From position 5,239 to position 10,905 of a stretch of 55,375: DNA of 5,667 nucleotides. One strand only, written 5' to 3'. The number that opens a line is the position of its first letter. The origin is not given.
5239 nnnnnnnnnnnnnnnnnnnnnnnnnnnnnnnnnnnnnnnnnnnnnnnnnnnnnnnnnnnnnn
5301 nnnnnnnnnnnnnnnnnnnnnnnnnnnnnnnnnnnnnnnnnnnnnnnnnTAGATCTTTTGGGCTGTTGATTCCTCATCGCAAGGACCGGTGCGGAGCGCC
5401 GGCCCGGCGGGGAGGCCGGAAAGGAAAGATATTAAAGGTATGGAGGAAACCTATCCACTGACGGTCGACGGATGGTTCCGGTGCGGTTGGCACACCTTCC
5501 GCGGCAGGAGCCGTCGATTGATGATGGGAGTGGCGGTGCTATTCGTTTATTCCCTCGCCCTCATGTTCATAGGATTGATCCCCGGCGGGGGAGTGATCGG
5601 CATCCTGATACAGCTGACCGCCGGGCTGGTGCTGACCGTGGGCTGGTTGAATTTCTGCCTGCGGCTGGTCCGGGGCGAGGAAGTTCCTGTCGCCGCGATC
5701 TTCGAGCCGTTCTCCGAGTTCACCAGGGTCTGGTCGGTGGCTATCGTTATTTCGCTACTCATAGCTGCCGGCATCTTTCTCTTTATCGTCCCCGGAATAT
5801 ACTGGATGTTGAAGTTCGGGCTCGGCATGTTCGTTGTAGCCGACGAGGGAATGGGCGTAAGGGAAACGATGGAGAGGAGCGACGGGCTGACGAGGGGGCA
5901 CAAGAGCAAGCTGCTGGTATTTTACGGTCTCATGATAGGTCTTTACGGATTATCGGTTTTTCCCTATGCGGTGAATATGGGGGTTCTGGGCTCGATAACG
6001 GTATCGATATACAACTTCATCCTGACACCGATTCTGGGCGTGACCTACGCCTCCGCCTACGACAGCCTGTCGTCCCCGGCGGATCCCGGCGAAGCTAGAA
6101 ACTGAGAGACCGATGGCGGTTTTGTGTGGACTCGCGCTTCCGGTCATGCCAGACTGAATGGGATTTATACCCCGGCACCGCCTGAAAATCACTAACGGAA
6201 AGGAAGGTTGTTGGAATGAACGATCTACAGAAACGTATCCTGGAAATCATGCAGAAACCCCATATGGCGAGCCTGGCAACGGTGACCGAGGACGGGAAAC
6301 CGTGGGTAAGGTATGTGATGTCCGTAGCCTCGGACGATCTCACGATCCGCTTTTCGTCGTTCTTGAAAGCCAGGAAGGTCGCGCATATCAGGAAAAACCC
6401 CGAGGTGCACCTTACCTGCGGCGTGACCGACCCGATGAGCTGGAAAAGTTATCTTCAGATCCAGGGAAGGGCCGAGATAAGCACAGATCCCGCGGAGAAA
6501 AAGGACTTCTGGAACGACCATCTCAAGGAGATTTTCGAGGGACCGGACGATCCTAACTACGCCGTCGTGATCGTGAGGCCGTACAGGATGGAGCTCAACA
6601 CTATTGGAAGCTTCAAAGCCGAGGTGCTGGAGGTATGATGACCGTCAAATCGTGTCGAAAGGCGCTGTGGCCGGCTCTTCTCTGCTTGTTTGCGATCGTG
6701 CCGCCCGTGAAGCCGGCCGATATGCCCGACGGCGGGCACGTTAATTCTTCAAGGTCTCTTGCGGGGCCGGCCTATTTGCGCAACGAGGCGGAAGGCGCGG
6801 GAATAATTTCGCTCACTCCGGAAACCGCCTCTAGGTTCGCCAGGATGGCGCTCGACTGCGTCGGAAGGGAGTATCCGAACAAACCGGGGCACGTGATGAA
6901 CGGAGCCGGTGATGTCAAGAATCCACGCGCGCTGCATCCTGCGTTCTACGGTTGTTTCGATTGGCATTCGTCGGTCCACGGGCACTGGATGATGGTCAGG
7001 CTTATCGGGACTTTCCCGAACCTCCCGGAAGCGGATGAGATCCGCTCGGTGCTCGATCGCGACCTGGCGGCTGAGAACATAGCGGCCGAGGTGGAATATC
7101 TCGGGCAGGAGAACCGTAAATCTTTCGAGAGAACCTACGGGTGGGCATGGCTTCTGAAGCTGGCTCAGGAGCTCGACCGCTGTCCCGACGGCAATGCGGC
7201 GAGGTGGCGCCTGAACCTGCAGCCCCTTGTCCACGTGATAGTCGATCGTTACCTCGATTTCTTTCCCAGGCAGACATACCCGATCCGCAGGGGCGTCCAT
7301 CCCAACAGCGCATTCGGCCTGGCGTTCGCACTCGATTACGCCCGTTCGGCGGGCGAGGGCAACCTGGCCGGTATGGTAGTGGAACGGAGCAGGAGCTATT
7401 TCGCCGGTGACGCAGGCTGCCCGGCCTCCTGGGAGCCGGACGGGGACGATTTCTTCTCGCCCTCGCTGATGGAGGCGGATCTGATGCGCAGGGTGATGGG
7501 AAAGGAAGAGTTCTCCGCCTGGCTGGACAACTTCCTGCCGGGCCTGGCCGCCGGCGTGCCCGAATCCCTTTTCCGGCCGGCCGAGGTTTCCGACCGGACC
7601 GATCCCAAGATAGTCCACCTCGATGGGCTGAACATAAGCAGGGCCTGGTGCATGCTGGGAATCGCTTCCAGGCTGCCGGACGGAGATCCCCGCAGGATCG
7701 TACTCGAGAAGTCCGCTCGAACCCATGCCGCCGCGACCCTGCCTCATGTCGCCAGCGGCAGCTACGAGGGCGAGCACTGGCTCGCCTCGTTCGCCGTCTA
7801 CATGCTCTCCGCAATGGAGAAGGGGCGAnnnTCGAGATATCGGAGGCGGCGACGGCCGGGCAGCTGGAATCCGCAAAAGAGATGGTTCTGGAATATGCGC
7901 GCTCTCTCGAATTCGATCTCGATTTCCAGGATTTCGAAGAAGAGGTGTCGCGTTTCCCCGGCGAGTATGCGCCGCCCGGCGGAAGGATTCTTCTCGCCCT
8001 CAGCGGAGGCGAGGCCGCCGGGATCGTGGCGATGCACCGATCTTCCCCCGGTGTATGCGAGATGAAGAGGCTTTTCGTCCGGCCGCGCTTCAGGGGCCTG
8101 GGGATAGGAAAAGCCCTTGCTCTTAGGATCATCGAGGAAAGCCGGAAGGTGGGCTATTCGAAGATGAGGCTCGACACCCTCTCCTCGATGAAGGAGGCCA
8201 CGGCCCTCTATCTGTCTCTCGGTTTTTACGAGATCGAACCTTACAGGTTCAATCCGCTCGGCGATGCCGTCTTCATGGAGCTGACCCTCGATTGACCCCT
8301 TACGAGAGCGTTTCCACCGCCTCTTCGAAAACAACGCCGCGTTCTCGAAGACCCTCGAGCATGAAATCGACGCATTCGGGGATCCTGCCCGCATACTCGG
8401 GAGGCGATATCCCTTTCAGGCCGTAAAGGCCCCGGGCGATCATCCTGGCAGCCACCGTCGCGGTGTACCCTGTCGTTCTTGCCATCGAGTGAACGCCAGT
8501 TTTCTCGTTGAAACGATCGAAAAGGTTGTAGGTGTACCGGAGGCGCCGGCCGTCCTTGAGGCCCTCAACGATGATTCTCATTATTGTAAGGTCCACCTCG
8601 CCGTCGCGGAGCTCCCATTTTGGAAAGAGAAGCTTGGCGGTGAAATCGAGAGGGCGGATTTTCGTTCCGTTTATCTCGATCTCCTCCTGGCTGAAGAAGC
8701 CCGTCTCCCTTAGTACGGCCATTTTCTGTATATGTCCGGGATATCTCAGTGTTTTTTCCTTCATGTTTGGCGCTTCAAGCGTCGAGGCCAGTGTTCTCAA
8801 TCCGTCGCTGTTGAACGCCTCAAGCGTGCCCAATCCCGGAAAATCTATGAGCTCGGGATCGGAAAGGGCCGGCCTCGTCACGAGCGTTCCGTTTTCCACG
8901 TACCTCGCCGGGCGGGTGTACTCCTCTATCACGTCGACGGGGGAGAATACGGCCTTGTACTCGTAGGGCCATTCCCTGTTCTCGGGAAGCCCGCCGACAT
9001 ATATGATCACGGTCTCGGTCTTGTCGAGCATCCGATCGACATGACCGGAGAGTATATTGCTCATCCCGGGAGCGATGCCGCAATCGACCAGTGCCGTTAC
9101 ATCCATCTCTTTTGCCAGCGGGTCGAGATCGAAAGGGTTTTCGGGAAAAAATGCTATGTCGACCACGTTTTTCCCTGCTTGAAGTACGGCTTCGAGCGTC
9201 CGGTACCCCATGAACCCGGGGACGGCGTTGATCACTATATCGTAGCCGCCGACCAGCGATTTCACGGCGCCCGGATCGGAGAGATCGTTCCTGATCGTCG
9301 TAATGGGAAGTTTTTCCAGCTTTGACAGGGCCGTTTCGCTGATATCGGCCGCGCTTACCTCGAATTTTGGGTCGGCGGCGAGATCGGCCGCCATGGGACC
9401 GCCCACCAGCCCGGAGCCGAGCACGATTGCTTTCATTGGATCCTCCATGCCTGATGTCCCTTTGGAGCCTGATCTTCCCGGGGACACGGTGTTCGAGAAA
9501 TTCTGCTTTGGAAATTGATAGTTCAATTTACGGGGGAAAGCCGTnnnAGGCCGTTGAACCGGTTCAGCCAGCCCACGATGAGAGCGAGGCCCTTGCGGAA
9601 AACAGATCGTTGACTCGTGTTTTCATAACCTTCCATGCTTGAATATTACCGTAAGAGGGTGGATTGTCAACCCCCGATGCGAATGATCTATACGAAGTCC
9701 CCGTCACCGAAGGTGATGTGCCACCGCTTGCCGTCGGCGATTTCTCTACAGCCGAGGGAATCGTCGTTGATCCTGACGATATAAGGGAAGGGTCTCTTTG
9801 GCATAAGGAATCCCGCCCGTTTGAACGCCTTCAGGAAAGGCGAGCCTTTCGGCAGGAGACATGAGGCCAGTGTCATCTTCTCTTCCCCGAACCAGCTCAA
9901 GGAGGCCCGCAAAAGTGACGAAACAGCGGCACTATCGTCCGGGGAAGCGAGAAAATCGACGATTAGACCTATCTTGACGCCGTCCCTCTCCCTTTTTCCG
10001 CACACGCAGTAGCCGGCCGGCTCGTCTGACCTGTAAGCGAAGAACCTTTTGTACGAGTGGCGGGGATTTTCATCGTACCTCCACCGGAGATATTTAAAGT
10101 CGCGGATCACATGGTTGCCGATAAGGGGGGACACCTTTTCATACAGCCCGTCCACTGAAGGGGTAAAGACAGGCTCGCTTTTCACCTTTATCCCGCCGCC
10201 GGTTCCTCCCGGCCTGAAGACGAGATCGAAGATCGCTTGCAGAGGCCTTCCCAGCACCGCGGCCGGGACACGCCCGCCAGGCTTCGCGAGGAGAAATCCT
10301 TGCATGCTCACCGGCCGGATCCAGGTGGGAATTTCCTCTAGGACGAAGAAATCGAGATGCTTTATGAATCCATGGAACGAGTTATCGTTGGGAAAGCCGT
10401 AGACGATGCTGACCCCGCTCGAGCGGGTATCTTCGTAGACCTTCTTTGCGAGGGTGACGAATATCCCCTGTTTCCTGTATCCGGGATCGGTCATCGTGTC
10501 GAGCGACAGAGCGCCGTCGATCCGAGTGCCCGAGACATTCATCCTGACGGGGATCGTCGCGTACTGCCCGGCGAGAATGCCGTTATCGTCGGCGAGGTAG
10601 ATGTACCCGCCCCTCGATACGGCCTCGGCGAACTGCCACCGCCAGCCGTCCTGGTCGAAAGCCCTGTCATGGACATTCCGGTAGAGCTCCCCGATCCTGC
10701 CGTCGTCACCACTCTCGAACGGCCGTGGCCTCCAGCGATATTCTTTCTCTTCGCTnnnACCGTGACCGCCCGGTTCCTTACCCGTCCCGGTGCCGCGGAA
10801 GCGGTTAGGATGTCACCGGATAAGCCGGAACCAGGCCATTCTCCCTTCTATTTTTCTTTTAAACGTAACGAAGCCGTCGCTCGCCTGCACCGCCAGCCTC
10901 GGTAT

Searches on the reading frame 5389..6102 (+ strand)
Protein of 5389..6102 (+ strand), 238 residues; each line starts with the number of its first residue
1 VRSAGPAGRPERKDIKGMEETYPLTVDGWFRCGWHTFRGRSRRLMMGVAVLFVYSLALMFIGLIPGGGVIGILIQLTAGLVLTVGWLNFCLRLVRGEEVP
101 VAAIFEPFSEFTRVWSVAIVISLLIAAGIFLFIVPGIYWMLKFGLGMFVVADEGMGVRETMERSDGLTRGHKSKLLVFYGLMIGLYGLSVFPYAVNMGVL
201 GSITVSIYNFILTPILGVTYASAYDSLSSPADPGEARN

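Call 24: search_protein_families(library=pfam, proteins=[window:5389-6102:+], max_evalue=0.001)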
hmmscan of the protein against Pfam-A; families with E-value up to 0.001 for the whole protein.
window:5389-6102:+ (238 aa): 1 family
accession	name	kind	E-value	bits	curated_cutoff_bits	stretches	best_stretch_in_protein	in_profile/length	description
PF06161.16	DUF975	-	2.2e-07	31.4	34.8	1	70-228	101-240/243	Protein of unknown function (DUF975)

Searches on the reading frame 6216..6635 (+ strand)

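Call 24: search_protein_families(library=pfam, proteins=[window:6216-6635:+], max_evalue=0.001)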
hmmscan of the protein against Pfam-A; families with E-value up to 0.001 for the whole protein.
window:6216-6635:+ (140 aa): 2 families
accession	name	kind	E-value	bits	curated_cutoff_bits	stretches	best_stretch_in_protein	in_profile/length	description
PF01243.27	PNPOx_N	-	2e-22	80.2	28.1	1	5-125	2-116/120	Pyridoxamine 5'-phosphate oxidase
PF16242.11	Pyrid_ox_like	-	6e-13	49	28.8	1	6-122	4-119/149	Pyridoxamine 5'-phosphate oxidase like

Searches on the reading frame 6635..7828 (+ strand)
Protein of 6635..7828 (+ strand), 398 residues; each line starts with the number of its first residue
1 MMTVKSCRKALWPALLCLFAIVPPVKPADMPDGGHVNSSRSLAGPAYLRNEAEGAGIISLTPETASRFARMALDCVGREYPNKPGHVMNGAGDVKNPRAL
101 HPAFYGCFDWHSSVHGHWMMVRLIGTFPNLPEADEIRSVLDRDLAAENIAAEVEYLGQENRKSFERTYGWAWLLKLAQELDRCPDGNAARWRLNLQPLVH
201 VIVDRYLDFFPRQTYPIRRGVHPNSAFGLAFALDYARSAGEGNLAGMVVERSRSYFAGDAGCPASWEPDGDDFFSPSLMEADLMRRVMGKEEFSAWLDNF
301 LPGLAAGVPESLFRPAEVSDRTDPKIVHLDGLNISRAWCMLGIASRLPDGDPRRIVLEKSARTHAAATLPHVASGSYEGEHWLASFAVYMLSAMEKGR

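Call 24: search_protein_families(library=pfam, proteins=[window:6635-7828:+], max_evalue=0.001)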
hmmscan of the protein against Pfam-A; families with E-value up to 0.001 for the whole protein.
window:6635-7828:+ (398 aa): 1 family
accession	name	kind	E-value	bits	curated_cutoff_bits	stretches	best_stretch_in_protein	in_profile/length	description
PF11199.13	DUF2891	-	9.9e-142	472.2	25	1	67-389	2-324/325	Protein of unknown function (DUF2891)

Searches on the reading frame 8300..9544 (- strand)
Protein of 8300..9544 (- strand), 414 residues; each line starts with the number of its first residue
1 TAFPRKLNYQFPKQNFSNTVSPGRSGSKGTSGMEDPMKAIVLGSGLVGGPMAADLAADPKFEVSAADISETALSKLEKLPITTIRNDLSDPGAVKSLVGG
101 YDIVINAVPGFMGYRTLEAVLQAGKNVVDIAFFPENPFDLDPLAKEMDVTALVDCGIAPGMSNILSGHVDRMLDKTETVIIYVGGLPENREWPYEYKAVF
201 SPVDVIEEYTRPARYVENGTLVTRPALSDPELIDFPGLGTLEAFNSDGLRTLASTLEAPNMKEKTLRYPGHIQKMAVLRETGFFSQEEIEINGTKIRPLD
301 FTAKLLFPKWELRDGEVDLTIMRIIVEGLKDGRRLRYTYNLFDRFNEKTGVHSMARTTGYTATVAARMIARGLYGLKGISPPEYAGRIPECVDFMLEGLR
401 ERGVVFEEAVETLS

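Call 22: search_protein_families(library=pfam, proteins=[window:8300-9544:-], max_evalue=0.001)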
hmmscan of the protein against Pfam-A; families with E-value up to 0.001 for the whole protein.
window:8300-9544:- (414 aa): 3 families
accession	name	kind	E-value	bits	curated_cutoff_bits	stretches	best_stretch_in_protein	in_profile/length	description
PF16653.10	Sacchrp_dh_C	-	6.3e-49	167.9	31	1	156-404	1-265/265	Saccharopine dehydrogenase C-terminal domain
PF03435.24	Sacchrp_dh_NADP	-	3.6e-13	50.4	25.1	1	40-152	2-129/129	Saccharopine dehydrogenase NADP binding domain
PF01262.27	AlaDh_PNT_C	-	2.2e-05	24.4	23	1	32-108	24-100/214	Alanine dehydrogenase/PNT, C-terminal domain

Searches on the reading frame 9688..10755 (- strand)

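Call 22: search_protein_families(library=pfam, proteins=[window:9688-10755:-], max_evalue=0.001)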
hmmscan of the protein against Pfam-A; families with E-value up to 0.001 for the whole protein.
window:9688-10755:- (355 aa): 2 families
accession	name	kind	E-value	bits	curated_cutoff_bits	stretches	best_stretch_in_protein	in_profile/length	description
PF13527.13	Acetyltransf_9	-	6e-13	49.3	25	1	34-125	22-116/127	Acetyltransferase (GNAT) domain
PF00583.31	Acetyltransf_1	-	0.00058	20.6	20.7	0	39-119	21-97/116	Acetyltransferase (GNAT) family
